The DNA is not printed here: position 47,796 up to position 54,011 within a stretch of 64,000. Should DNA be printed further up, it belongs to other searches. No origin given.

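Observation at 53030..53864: C-terminus of the giant protein is a paralogous copy of the neighbouring IleRS C-terminal domain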

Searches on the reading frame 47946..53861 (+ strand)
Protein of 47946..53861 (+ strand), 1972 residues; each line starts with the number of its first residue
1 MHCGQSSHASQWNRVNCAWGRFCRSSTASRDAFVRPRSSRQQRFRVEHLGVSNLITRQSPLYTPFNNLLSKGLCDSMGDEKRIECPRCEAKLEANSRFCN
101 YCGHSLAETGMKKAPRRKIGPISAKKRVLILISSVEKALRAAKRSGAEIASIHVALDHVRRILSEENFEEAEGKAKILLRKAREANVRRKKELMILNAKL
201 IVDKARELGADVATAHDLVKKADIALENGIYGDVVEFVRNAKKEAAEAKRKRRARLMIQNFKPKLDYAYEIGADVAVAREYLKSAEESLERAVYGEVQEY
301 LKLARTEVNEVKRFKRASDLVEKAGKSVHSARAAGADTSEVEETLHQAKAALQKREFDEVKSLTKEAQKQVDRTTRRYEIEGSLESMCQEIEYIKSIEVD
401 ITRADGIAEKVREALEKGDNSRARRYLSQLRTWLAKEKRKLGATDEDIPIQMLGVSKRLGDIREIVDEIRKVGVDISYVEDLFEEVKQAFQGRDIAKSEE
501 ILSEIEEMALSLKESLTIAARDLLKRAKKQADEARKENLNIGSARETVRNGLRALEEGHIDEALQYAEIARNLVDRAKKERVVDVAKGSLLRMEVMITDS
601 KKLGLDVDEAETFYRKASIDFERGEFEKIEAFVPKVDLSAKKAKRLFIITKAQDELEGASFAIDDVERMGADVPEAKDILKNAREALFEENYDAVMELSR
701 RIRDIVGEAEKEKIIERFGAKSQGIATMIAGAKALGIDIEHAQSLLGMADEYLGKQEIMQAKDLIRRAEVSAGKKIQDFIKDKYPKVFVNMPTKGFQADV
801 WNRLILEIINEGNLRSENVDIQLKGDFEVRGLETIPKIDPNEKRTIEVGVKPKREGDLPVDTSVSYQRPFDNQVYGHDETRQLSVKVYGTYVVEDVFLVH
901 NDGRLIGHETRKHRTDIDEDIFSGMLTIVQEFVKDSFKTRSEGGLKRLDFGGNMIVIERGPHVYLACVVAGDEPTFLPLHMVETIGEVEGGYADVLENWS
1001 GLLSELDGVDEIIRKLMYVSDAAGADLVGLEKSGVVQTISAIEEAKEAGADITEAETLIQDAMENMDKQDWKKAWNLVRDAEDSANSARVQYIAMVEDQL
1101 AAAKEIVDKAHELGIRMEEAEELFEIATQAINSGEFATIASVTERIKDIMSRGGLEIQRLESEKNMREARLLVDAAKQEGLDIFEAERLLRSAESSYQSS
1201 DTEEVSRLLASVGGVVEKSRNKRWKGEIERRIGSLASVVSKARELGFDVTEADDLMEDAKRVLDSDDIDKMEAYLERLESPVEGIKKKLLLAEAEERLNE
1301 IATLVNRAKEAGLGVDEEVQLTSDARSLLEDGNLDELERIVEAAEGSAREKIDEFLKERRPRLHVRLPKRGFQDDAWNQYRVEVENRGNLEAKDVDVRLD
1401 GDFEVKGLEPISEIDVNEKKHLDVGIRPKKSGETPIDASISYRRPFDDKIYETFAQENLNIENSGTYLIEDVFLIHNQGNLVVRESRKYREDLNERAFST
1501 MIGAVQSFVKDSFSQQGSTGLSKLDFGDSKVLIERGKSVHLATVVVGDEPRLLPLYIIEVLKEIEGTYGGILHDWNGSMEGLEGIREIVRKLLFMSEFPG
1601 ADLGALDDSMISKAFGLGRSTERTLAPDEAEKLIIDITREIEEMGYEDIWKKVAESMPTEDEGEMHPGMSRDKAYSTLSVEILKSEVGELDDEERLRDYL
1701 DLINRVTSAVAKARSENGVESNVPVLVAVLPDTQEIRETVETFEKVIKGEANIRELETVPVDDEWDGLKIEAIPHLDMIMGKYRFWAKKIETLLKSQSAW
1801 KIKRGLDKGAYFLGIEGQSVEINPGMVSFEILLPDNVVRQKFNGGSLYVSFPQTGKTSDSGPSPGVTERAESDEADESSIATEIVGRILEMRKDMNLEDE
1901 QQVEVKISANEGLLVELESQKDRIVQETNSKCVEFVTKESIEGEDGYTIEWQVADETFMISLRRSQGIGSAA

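Call 6: search_protein_families(library=pfam, proteins=[window:47946-53861:+], max_evalue=0.01)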
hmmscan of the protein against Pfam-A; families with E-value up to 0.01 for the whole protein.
window:47946-53861:+ (1972 aa): 6 families
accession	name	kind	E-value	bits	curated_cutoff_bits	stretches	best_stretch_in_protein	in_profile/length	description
PF07705.17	CARDB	-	5.1e-06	27.1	22.7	0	1374-1440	17-83/101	CARDB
PF13240.11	Zn_Ribbon_1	-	1.3e-05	25.2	25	1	85-106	2-23/23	zinc-ribbon domain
PF10571.15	UPF0547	-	5.5e-05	23.6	29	1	84-105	2-23/26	Uncharacterised protein family UPF0547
PF12773.13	DZR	-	0.00045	20.7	27.3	1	78-103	19-45/45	Double zinc ribbon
PF13248.11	Zn_ribbon_3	-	0.0014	18.5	27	1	83-105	3-25/26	zinc-ribbon domain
PF24460.1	DUF7575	-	0.0097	15.7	28.5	0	83-106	4-27/28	Domain of unknown function (DUF7575)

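Call 50: find_related_loci(query=A2, collection=genome_contigs, flank=10000)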
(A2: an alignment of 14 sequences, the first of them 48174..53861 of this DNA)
Query A2 (1896 aa) in genome_contigs; peptide patterns used: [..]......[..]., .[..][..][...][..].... (x = any residue, [..] = any of these).
189 stretches matched a pattern; 89 encode a relative of the query (tblastn E <= 1e-3); the best 80 are kept; 76 distinct loci.
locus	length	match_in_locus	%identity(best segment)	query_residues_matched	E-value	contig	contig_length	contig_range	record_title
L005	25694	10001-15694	86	1-1896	0e+0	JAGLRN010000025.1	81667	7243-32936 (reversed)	MAG: Thermoplasmata archaeon isolate RS_9_17 ROV157_9.bin.17.fa_25, whole genome shotgun sequence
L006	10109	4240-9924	83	1-1896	0e+0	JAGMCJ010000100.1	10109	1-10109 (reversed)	MAG: Thermoplasmata archaeon isolate RS_17_1 ZL495.bin.1.fa_100, whole genome shotgun sequence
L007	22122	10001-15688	96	1-1896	0e+0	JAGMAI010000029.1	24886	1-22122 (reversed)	MAG: Thermoplasmata archaeon isolate RS_14_3 ZL355.bin.3.fa_29, whole genome shotgun sequence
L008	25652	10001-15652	71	1-1896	0e+0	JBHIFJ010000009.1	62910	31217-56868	MAG: Thermoplasmata archaeon isolate b1.sp2_bin.40 NODE_47_length_62910_cov_21.551826, whole genome shotgun sequence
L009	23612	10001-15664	70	1-1896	0e+0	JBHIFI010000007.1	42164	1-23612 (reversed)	MAG: Thermoplasmata archaeon isolate b1.sp2_bin.58 NODE_133_length_42164_cov_8.946686, whole genome shotgun sequence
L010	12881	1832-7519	96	1-1896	0e+0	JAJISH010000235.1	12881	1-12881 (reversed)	MAG: Thermoplasmatota archaeon isolate bin211 bin211_SWQ.59.16-18_bin.28.orig_235, whole genome shotgun sequence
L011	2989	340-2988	75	9-1468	0e+0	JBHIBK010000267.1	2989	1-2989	MAG: Thermoplasmata archaeon isolate K_1_bin.53 NODE_18267_length_2989_cov_6.044308, whole genome shotgun sequence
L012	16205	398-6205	33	58-1889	0e+0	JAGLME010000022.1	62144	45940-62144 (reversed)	MAG: Thermoplasmata archaeon isolate RS_5_45 ROV157_5.bin.45.fa_22, whole genome shotgun sequence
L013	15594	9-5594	33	80-1889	0e+0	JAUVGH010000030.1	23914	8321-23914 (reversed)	MAG: Methanomassiliicoccales archaeon isolate CSMAG_371 CSMAG_371_k141_394408_length_23914_cov_9.0000, whole genome shot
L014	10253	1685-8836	32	9-1891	0e+0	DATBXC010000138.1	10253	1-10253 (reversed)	MAG TPA_asm: Thermoplasmata archaeon isolate SMAG_U7557 k141_1671215, whole genome shotgun sequence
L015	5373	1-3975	35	196-1887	0e+0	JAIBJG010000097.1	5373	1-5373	MAG: Methanobacteriota archaeon isolate CR_Sed_300A_bin.90 scaffold_5265, whole genome shotgun sequence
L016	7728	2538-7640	30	51-1886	0e+0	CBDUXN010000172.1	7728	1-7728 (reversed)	MAG TPA_asm: uncultured Thermoplasmata archaeon isolate SRR22302370_concoct_146 genome assembly, contig: ERZ25074855.996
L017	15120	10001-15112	32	50-1638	0e+0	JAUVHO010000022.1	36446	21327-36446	MAG: Methanomassiliicoccales archaeon isolate CSMAG_404 CSMAG_404_k141_1538352_length_36446_cov_10.8647, whole genome sh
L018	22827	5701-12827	31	9-1896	0e+0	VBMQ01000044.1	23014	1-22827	MAG: Methanobacteriota archaeon isolate EA_27 14_1009_16_40cm_scaffold_29674, whole genome shotgun sequence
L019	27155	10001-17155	33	9-1891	1e-128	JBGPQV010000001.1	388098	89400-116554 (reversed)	MAG: Thermoplasmata archaeon isolate OBJ1_062018_150_24 k141_891299_length_388098_cov_16.1664, whole genome shotgun sequ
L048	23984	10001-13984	30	23-1574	3e-115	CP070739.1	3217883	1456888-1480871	MAG: Methanomassiliicoccales archaeon isolate bin396 chromosome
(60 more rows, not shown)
